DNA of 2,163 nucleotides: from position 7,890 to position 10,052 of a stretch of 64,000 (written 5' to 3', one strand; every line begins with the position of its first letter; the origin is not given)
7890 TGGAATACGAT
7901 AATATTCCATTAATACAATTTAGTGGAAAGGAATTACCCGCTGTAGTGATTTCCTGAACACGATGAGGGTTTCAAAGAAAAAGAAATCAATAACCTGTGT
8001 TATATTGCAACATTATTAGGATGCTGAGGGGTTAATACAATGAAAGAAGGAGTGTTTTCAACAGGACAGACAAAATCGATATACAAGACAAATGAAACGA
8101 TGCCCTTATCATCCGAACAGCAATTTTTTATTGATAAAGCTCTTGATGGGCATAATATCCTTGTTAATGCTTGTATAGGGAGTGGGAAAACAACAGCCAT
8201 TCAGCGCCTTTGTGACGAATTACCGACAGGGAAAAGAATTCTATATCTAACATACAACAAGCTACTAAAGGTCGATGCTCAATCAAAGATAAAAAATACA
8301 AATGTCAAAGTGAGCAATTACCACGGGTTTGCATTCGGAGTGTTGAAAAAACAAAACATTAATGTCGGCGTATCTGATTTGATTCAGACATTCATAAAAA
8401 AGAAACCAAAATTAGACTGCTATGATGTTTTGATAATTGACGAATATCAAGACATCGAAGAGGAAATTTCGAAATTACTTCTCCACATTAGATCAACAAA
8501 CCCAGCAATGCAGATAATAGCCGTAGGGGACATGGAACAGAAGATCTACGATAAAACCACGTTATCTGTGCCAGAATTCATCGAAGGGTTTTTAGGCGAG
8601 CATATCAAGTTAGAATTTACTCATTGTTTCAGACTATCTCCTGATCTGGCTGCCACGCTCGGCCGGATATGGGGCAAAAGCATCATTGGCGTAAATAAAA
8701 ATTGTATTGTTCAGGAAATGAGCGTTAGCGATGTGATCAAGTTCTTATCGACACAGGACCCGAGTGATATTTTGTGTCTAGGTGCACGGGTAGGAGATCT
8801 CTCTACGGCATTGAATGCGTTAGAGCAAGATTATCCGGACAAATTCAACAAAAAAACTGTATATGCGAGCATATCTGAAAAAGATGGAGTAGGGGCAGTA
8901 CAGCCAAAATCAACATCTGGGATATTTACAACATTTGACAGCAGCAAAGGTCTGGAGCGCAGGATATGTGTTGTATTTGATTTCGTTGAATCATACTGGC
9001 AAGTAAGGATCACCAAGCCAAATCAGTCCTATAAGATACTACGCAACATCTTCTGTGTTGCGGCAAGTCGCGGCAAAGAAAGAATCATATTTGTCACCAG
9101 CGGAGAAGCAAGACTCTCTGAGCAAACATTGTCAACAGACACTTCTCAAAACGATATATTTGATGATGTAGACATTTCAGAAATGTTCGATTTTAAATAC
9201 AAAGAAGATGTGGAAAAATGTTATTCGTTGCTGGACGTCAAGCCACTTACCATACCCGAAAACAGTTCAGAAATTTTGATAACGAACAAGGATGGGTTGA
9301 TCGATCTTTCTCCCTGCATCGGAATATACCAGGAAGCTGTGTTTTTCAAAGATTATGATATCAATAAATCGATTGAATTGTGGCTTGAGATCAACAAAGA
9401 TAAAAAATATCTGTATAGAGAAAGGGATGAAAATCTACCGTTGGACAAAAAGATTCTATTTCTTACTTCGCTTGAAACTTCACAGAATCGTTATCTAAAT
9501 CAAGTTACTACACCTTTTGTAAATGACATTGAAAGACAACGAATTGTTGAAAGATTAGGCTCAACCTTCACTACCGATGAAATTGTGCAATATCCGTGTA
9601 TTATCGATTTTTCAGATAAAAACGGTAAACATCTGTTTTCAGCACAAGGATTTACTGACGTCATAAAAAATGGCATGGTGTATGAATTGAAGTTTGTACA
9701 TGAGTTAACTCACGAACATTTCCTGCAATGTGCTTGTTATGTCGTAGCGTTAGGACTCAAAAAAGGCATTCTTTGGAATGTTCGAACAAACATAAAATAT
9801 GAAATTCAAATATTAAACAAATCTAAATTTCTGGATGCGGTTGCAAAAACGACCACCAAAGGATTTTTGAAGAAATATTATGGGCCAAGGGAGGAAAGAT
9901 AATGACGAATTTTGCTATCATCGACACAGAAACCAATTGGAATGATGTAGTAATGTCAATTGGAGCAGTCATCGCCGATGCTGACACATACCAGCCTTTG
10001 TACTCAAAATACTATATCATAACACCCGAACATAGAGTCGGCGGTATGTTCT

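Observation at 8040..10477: Coupled helicase-nuclease fusion plus stand-alone DEDDh exonuclease: candidate uncharacterised defence module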

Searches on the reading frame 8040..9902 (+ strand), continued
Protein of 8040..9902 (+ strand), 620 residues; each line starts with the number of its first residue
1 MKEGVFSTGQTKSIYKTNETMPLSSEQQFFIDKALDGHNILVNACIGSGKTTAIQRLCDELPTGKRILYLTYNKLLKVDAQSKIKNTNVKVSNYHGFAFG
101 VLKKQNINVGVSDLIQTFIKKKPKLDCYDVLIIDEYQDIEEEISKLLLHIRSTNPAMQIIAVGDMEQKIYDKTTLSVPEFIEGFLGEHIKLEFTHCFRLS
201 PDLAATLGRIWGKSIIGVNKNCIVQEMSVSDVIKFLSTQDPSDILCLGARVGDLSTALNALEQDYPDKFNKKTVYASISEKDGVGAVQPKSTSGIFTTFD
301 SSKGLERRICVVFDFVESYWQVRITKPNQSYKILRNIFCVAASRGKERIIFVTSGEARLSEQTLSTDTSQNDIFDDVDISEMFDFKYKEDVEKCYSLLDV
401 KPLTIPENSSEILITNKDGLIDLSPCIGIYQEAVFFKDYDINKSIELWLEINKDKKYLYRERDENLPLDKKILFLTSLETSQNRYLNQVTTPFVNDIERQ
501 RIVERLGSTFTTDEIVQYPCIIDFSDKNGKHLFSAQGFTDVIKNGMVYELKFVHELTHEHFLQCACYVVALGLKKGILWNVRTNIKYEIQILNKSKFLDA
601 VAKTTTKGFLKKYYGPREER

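Call 65: search_protein_families(library=padloc, alignment_id=A5, max_evalue=1e-8)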
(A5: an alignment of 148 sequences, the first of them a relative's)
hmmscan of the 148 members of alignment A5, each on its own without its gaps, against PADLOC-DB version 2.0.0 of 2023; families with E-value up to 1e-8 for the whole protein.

A. member 1, L059:2794-3039:- (82 aa): 0 families

B. families by the number of members that match (of 148 scanned): 120 families (the first 25 are shown)
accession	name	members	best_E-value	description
PDLC01747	Cas1g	2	2.3e-58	-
PDLC00131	GajB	1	3.4e-166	UrvD helicase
PDLC01743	Cas1c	1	3.1e-138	-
PDLC00923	Cas1c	1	2.2e-129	"CRISPR-associated endonuclease Cas1, subtype I-C/DVULG"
PDLC01334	Cas1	1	6.4e-128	"CAS-I,CAS-II,CAS-III,CAS-IV,CAS-V,CAS-VI; acquisition_1"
PDLC00146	GajB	1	1.2e-121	UrvD helicase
PDLC03944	RmrA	1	8e-121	-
PDLC03877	NsnA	1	3.3e-116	-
PDLC04663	PDC-M46B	1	4.5e-115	-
PDLC00147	GajB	1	2.4e-109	UrvD helicase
PDLC00958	Cas7c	1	1.2e-102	"CRISPR-associated protein Cas7/Csd2, subtype I-C/DVULG"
PDLC01614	Cas7b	1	3e-101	"CAS-I-B,CAS-I-C; effector_G7"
PDLC01302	Cas7c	1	5.6e-99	CAS-I-C; effector_G7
PDLC01608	Cas1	1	5.9e-85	"CAS-I,CAS-II,CAS-III,CAS-IV,CAS-V,CAS-VI; acquisition_1"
PDLC00105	GajB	1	8.8e-84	UrvD helicase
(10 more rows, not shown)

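Call 74: find_encoding_contigs(protein=P0002, flank=10000, max_places=3)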
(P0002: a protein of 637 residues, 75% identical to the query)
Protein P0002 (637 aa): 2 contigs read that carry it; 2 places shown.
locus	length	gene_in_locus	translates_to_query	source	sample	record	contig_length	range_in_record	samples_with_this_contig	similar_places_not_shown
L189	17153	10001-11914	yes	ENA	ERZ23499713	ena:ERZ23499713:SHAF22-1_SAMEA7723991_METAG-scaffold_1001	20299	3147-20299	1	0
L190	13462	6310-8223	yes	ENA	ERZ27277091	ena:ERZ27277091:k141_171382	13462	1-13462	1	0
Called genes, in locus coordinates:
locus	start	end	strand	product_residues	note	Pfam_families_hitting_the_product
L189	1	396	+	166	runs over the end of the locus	-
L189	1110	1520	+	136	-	PF04545:Sigma70_r4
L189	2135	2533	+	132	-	PF02452:PemK_toxin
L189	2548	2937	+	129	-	PF00239:Resolvase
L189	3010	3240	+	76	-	-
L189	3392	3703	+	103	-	-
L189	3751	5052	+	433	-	PF07508:Recombinase, PF13408:Zn_ribbon_recom, PF14287:DUF4368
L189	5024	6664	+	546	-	PF00239:Resolvase, PF07508:Recombinase, PF13408:Zn_ribbon_recom, PF14287:DUF4368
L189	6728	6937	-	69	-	-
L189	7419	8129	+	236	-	PF07664:FeoB_C, PF07670:Gate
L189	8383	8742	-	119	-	-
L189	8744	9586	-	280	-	PF12645:HTH_16 (weak), PF04542:Sigma70_r2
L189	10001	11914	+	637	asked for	PF00580:UvrD-helicase (faint), PF01443:Viral_helicase1 (faint), PF13245:AAA_19, PF13401:AAA_22 (faint), PF13366:PDDEXK_3 (faint)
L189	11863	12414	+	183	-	-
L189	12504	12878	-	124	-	PF00903:Glyoxalase (weak), PF12681:Glyoxalase_2 (weak)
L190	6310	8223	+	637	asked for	PF00580:UvrD-helicase (faint), PF01443:Viral_helicase1 (faint), PF13245:AAA_19, PF13401:AAA_22 (faint), PF13366:PDDEXK_3 (faint)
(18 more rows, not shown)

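Call 83: search_protein_families(library=phrogs, proteins=[L010:12377-13426:+], max_evalue=0.001)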
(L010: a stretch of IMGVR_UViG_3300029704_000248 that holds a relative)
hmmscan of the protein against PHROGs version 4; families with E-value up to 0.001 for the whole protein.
L010:12377-13426:+ (350 aa): 3 families
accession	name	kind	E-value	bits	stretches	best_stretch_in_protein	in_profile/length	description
phrog_2598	-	unknown function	3e-38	132.8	1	5-337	29-347/352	-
phrog_1583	-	unknown function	2.8e-22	80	1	15-165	28-166/417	-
phrog_26759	-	unknown function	0.00032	20.1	1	10-95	11-88/593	-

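Call 89: search_protein_representatives(alignment_id=A1)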
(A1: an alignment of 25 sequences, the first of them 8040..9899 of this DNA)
Query: 25 sequences, 607 profile positions. Proteins with E-value up to 0.001 (for the whole library): 5726; up to 1e-10: 2000; up to 1e-30: 314. The best 150 are listed.
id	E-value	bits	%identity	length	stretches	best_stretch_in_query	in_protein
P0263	5.8e-298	1005.8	-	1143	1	5-604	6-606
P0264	1.2e-296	1001.5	-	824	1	5-604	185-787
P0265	5.2e-286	966.3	-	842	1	7-604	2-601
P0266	9.5e-284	958.9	-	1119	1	4-604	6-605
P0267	1.9e-277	938.1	-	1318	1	5-605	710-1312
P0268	9.6e-274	925.8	-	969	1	4-598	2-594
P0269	2.3e-272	921.3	-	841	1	6-602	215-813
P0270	6.0e-270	913.3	-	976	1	7-603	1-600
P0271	4.3e-269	910.5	-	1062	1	3-603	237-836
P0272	3.8e-265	897.4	-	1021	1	8-602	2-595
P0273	9.9e-261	882.9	-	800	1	9-603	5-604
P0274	1.0e-259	879.5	-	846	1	7-597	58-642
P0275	2.0e-254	862.0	-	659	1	8-602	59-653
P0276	1.8e-251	852.3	-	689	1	8-597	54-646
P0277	1.8e-247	839.1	-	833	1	7-597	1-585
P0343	2.4e-180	617.3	-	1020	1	8-600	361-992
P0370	1.1e-149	516.1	-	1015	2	27-599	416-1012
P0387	5.2e-129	447.8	-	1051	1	3-601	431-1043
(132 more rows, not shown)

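Call 91: search_protein_families(library=pfam, proteins=[P0263, P0266, P0267, P0271, P0272, P0343, P0370, P0387, P0264], max_evalue=0.0001)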
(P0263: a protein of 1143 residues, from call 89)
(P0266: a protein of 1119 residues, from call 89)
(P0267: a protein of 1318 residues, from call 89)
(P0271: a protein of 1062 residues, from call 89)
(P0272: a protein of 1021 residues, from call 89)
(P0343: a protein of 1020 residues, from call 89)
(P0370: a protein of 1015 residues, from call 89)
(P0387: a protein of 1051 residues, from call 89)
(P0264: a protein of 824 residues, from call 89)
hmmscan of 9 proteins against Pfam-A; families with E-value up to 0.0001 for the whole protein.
P0263 (1143 aa): 2 families
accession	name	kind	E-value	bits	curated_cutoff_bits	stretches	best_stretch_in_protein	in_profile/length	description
PF19789.6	DUF6273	-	2.3e-20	73.6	23.5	1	986-1134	1-171/172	Domain of unknown function (DUF6273)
PF13245.12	AAA_19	-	8.3e-11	42.6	25.1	1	15-157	2-131/134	AAA domain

P0266 (1119 aa): 5 families
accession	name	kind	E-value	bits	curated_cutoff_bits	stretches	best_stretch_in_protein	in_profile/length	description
PF13245.12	AAA_19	-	9.5e-12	45.7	25.1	1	16-158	2-131/134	AAA domain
PF00270.35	DEAD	-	6e-08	33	26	1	14-148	3-154/167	DEAD/DEAH box helicase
PF00580.27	UvrD-helicase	-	5.2e-06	26.8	23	0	115-158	212-253/271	UvrD/REP helicase N-terminal domain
PF13604.12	AAA_30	-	1.3e-05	25.4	27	1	11-155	2-127/191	AAA domain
PF01443.25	Viral_helicase1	-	5.6e-05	23.5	21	0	28-163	1-104/228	Viral superfamily 1 RNA helicase core domain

P0267 (1318 aa): 7 families
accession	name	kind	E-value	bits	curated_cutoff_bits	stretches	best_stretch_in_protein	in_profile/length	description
PF00929.31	RNase_T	-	6.3e-28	98.8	24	1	332-490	1-164/164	Exonuclease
PF13245.12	AAA_19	-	7.9e-11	42.7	25.1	1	722-861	5-131/134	AAA domain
PF00580.27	UvrD-helicase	-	1.4e-09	38.4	23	1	818-865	212-257/271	UvrD/REP helicase N-terminal domain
PF13482.12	RNase_H_2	-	2.3e-06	28.1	22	0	334-475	3-119/165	RNase_H superfamily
PF13604.12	AAA_30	-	1.1e-05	25.7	27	1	713-858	1-127/191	AAA domain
PF13401.12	AAA_22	-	1.7e-05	25.6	27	1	729-854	6-122/130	AAA domain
PF01443.25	Viral_helicase1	-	6.9e-05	23.2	21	0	731-861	1-99/228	Viral superfamily 1 RNA helicase core domain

P0271 (1062 aa): 5 families
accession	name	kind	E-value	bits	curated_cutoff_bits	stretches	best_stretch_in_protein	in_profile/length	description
PF13245.12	AAA_19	-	2.2e-12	47.7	25.1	1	251-390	5-131/134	AAA domain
PF00580.27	UvrD-helicase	-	4.9e-07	30.1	23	1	346-390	211-253/271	UvrD/REP helicase N-terminal domain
PF01443.25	Viral_helicase1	-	3.8e-06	27.3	21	0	260-393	1-102/228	Viral superfamily 1 RNA helicase core domain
PF13401.12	AAA_22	-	8.6e-06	26.5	27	1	259-383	7-122/130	AAA domain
PF13604.12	AAA_30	-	6.6e-05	23.2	27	0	243-387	2-127/191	AAA domain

P0272 (1021 aa): 7 families
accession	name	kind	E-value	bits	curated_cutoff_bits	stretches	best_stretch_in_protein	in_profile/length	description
PF13245.12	AAA_19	-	1.4e-11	45.1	25.1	1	9-150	3-131/134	AAA domain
PF01443.25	Viral_helicase1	-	4.6e-06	27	21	1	20-168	1-115/228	Viral superfamily 1 RNA helicase core domain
PF00580.27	UvrD-helicase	-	1.7e-05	25.1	23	0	107-151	212-254/271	UvrD/REP helicase N-terminal domain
PF13604.12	AAA_30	-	1.8e-05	25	27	1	3-147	2-127/191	AAA domain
PF13366.12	PDDEXK_3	-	3.5e-05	24.6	22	1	520-562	66-108/117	PD-(D/E)XK nuclease superfamily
PF13401.12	AAA_22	-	7.3e-05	23.5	27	0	19-143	7-122/130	AAA domain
PF16473.11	Rv2179c-like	-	9.6e-05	22.6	27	0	634-799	4-174/177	3'-5' exoribonuclease Rv2179c-like domain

P0343 (1020 aa): 8 families
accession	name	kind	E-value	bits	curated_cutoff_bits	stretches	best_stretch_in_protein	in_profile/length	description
PF00929.31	RNase_T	-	2.8e-14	54.4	24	1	92-272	1-163/164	Exonuclease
PF13245.12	AAA_19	-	2.4e-13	50.8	25.1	1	368-513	3-133/134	AAA domain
PF00580.27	UvrD-helicase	-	3.9e-08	33.7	23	1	469-519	213-261/271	UvrD/REP helicase N-terminal domain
PF13604.12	AAA_30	-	7.7e-08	32.7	27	1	362-508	2-127/191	AAA domain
PF04851.21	ResIII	-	1e-05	25.9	22.5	0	375-482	22-139/164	Type III restriction enzyme, res subunit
PF00270.35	DEAD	-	1.9e-05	24.9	26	1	365-493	3-144/167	DEAD/DEAH box helicase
PF01443.25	Viral_helicase1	-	3.5e-05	24.2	21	0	380-562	2-145/228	Viral superfamily 1 RNA helicase core domain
PF13366.12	PDDEXK_3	-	6.7e-05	23.7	22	0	886-961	39-108/117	PD-(D/E)XK nuclease superfamily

P0370 (1015 aa): 4 families
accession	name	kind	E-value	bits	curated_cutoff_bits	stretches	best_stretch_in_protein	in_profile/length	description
PF14528.11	LAGLIDADG_3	-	1.3e-08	35.4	22.5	1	284-355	2-71/82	LAGLIDADG-like domain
PF13245.12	AAA_19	-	1e-06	29.4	25.1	1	429-547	68-130/134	AAA domain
PF05203.21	Hom_end_hint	-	5.6e-05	23.7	32.1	0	78-133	17-80/228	Hom_end-associated Hint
PF00580.27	UvrD-helicase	-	6.8e-05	23.1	23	0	505-547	212-252/271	UvrD/REP helicase N-terminal domain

P0387 (1051 aa): 8 families
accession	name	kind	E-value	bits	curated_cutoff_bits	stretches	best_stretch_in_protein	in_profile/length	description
PF13245.12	AAA_19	-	1.1e-12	48.8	25.1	1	441-591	1-131/134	AAA domain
PF13482.12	RNase_H_2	-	1.1e-09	38.9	22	1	24-157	1-119/165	RNase_H superfamily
PF00580.27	UvrD-helicase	-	1.8e-09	38.1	23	1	511-593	174-255/271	UvrD/REP helicase N-terminal domain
PF00929.31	RNase_T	-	1.8e-07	32.3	24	1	24-170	1-162/164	Exonuclease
PF13604.12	AAA_30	-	3.1e-06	27.5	27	1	437-588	2-127/191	AAA domain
PF04851.21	ResIII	-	7.4e-06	26.4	22.5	1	437-576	4-151/164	Type III restriction enzyme, res subunit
PF25199.1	nSTAND_NTPase5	-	1.9e-05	24.9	34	0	444-495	31-86/145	Novel STAND NTPase 5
PF13401.12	AAA_22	-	4.2e-05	24.3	27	0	451-584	5-122/130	AAA domain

P0264 (824 aa): 5 families
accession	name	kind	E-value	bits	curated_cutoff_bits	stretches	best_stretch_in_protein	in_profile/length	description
PF13245.12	AAA_19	-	9.8e-11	42.4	25.1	1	196-336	4-131/134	AAA domain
PF00580.27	UvrD-helicase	-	8e-09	36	23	0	293-337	212-254/271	UvrD/REP helicase N-terminal domain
PF13604.12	AAA_30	-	4e-06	27.1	27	1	188-333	1-127/191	AAA domain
PF00270.35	DEAD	-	2.3e-05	24.6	26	1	192-315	3-140/167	DEAD/DEAH box helicase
PF04851.21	ResIII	-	2.8e-05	24.5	22.5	0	188-302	3-134/164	Type III restriction enzyme, res subunit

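Call 100: fold_search(model_id=the predicted structure, library=viral)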
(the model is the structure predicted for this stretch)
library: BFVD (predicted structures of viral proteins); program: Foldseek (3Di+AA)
matches with E <= 10: 1692; with E <= 0.001: 728
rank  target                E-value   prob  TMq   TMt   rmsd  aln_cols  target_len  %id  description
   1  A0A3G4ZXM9            1.3e-28  1.00  0.70  0.42   9.6       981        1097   14  Putative helicase/exonuclease [Faunusvirus sp.]
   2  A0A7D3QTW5            7.8e-25  1.00  0.63  0.37  10.1       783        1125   15  DNA 3'-5' helicase [Fadolivirus FV1/VV64]
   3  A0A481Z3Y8            1.5e-23  1.00  0.63  0.38   8.6       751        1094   15  UvrD-like helicase [Pithovirus LCPAC102]
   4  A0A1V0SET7            1.8e-23  1.00  0.61  0.54  11.3       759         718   14  DNA 3'-5' helicase [Hokovirus HKV1]
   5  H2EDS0                1.5e-22  1.00  0.63  0.40   8.4       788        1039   15  DNA 3'-5' helicase [Moumouvirus sp. 'Monve']
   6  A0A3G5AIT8            2.1e-19  1.00  0.44  0.29  22.4       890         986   11  DNA 3'-5' helicase [Sylvanvirus sp.]
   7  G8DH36                3.0e-18  1.00  0.44  0.38  22.4       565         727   20  (no name in the UniProt tables at hand)
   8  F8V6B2                1.2e-17  1.00  0.49  0.47  11.5       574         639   19  DNA 3'-5' helicase [Acanthamoeba polyphaga mimivirus]
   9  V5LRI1                4.6e-17  1.00  0.44  0.63   3.7       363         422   22  (no name in the UniProt tables at hand)
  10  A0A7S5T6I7            4.7e-14  1.00  0.42  0.51   7.7       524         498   14  (no name in the UniProt tables at hand)
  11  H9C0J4                7.8e-14  1.00  0.40  0.51   8.5       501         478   14  (no name in the UniProt tables at hand)
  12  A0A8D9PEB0            1.5e-13  1.00  0.41  0.43   8.5       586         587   13  Helicase [Bacteriophage sp.]
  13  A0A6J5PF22            1.4e-12  1.00  0.40  0.59   9.0       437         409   15  DNA 3'-5' helicase [uncultured Caudovirales phage]
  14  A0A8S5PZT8            3.5e-12  1.00  0.41  0.33  10.2       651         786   11  DNA 3'-5' helicase [Myoviridae sp. ctXwe21]
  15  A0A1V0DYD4            8.6e-12  1.00  0.43  0.48   7.9       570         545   13  ATP-dependent DNA helicase [Dinoroseobacter phage vB_DshS-R5C]
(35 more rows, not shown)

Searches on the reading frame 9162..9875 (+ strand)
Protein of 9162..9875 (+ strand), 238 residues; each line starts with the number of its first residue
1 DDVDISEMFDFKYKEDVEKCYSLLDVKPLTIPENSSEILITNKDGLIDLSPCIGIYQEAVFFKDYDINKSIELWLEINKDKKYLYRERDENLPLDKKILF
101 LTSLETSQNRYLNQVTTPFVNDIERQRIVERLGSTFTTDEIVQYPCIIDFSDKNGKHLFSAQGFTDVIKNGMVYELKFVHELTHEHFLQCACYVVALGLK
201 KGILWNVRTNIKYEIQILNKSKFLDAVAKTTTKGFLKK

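Call 53: search_solved_structures(query=A3, max_evalue=10, show_alignments=3)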
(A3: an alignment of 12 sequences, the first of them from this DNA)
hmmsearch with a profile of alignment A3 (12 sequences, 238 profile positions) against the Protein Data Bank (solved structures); distinct sequences matched with E-value up to 10: 1.
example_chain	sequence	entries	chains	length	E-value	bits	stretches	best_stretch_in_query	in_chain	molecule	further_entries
1xou_A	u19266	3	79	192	0.055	16.3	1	40-104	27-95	EspA | Translocon EspA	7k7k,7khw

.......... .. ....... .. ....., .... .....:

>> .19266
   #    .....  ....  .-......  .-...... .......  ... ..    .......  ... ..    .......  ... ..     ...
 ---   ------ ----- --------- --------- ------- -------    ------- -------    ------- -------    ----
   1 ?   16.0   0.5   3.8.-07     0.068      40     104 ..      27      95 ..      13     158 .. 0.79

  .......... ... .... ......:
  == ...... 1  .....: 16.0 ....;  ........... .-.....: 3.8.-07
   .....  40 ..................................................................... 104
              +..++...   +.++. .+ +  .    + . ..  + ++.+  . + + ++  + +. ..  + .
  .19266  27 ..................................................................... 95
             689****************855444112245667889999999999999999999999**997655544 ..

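Call 54: search_protein_families(library=pfam, alignment_id=A3, max_evalue=1)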
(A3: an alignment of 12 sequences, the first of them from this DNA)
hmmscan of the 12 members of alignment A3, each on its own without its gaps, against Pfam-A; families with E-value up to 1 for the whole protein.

A. member 1, seq(238 aa): 1 family
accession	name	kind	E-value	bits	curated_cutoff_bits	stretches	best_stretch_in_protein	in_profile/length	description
PF13366.12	PDDEXK_3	-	5.3e-05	24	22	1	167-215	66-114/117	PD-(D/E)XK nuclease superfamily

B. families by the number of members that match (of 12 scanned): 7 families
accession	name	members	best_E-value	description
PF13366.12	PDDEXK_3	12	3.9e-07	PD-(D/E)XK nuclease superfamily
PF01930.23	Cas_Cas4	4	0.03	Domain of unknown function DUF83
PF04695.18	Pex14_N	3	0.00091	Pex14 N-terminal domain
PF22523.1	DUF6999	1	0.0074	Family of unknown function (DUF6999)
PF23492.1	bPH_9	1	0.027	Bacterial PH domain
PF09211.15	DUF1958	1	0.042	Domain of unknown function (DUF1958)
PF16748.10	INSC_LBD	1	0.059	Inscuteable LGN-binding domain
